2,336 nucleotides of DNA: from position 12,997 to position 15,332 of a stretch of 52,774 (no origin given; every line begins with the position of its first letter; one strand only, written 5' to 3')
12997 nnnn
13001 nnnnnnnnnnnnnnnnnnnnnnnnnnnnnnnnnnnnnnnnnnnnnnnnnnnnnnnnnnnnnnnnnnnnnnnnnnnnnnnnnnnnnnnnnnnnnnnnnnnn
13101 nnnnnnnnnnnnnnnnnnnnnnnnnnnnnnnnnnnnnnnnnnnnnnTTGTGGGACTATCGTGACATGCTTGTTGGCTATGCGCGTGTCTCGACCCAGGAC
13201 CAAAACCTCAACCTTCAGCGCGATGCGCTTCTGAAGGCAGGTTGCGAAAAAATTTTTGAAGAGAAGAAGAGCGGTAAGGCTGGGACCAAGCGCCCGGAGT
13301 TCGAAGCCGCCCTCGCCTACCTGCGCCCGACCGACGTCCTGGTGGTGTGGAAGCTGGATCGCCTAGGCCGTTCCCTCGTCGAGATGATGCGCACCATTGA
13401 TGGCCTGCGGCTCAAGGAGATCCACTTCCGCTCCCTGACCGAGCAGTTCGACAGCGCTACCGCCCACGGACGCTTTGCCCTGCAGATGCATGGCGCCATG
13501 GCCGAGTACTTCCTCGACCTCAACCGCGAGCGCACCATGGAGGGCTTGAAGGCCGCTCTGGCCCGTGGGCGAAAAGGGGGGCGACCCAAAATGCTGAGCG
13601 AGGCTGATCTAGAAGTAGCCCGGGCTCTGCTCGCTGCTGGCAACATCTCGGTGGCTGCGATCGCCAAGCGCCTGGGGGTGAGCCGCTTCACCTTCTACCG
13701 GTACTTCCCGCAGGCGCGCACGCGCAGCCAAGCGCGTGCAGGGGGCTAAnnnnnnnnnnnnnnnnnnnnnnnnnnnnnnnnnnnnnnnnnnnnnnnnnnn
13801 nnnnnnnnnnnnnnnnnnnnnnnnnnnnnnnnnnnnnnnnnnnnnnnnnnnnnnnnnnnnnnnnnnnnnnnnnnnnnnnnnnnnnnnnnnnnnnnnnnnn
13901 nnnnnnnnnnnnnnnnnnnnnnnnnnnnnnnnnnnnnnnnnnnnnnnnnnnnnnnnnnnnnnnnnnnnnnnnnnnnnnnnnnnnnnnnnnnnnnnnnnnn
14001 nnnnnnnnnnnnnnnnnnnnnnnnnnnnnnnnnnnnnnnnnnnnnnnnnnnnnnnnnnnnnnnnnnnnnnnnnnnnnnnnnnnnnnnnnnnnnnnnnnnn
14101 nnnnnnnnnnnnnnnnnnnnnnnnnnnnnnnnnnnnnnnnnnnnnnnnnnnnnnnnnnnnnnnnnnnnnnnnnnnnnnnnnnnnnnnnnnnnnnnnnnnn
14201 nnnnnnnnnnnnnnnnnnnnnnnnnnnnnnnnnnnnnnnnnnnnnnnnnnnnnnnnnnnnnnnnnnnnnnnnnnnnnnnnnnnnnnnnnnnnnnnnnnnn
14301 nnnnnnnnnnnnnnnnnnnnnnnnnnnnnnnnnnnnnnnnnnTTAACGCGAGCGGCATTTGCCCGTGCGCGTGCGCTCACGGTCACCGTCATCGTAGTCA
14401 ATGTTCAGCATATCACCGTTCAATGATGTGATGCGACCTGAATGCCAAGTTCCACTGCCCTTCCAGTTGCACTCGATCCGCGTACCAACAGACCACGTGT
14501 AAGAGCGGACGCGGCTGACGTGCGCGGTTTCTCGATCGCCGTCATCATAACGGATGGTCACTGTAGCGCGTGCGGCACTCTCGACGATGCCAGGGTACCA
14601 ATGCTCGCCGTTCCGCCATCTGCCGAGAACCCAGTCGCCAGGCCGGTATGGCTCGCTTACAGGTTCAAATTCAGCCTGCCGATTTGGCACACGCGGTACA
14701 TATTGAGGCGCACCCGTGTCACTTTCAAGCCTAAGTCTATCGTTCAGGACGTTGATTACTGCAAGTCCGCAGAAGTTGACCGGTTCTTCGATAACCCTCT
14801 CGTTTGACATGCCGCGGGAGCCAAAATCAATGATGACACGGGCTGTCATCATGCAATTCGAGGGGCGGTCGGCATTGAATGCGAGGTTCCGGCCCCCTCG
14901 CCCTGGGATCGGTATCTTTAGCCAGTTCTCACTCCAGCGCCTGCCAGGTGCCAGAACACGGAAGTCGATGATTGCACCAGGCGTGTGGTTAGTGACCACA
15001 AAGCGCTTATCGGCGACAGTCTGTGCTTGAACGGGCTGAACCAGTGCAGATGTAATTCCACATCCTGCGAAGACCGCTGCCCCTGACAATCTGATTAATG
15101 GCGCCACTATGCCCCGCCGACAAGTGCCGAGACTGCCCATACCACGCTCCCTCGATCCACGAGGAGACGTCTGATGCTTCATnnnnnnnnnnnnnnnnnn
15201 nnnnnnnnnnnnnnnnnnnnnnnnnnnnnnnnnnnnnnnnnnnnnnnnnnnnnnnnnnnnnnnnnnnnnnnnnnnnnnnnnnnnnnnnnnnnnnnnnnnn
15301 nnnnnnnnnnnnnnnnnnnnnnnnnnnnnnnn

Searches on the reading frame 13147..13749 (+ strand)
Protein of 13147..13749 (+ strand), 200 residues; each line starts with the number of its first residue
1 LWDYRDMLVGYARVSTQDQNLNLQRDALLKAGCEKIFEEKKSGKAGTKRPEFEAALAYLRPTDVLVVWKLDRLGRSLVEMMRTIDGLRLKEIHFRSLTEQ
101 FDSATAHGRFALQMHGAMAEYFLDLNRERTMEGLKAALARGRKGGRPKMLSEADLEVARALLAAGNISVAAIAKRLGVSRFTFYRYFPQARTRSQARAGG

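Call 48: search_protein_families(library=pfam, proteins=[window:13147-13749:+], max_evalue=0.001)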
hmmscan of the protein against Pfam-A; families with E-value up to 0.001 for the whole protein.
window:13147-13749:+ (200 aa): 7 families
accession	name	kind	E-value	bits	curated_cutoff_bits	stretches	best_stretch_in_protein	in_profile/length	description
PF00239.26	Resolvase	-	1.3e-41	142.5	23.3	1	9-142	2-144/145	Resolvase, N terminal domain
PF02796.21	HTH_7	-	3.8e-13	49.8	23.8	1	145-188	1-43/45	Helix-turn-helix domain of resolvase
PF00440.29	TetR_N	-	1.9e-06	28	24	1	155-188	2-38/47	Bacterial regulatory proteins, tetR family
PF13551.12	HTH_29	-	4.2e-05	24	28.1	0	161-186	7-32/64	Winged helix-turn helix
PF13309.12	HTH_22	-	0.00039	20.8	29.6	1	168-186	43-61/63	HTH domain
PF13565.12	HTH_32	-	0.00089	20.2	33.7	0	132-186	12-72/73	Homeodomain-like domain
PF13384.12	HTH_23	-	0.00094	19.4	24.6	0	158-186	8-37/50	Homeodomain-like domain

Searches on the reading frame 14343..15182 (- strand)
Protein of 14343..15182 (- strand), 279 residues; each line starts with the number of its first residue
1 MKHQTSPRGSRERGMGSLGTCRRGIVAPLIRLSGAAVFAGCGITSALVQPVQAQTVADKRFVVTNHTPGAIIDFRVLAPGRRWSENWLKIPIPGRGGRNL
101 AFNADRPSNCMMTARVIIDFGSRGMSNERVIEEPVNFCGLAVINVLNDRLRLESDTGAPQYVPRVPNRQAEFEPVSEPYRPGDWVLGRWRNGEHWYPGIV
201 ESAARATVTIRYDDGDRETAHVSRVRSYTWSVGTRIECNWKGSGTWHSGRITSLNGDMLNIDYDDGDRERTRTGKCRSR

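Call 48: search_protein_families(library=pfam, proteins=[window:14343-15182:-], max_evalue=0.001)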
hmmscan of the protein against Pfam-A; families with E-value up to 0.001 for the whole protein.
window:14343-15182:- (279 aa): 4 families
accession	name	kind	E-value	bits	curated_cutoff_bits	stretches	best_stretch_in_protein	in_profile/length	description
PF18359.7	Tudor_5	-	1.5e-05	25.1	31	0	232-269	3-47/53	Histone methyltransferase Tudor domain 1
PF21744.3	BAHCC1-like_Tudor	-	0.00014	22.1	28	0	195-226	24-62/69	BAHCC1-like, Tudor domain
PF15057.12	DUF4537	-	0.00044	20.7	27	0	177-225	54-103/120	Domain of unknown function (DUF4537)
PF18115.7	Tudor_3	-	0.00051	20.3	25.8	0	185-227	5-51/52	DNA repair protein Crb2 Tudor domain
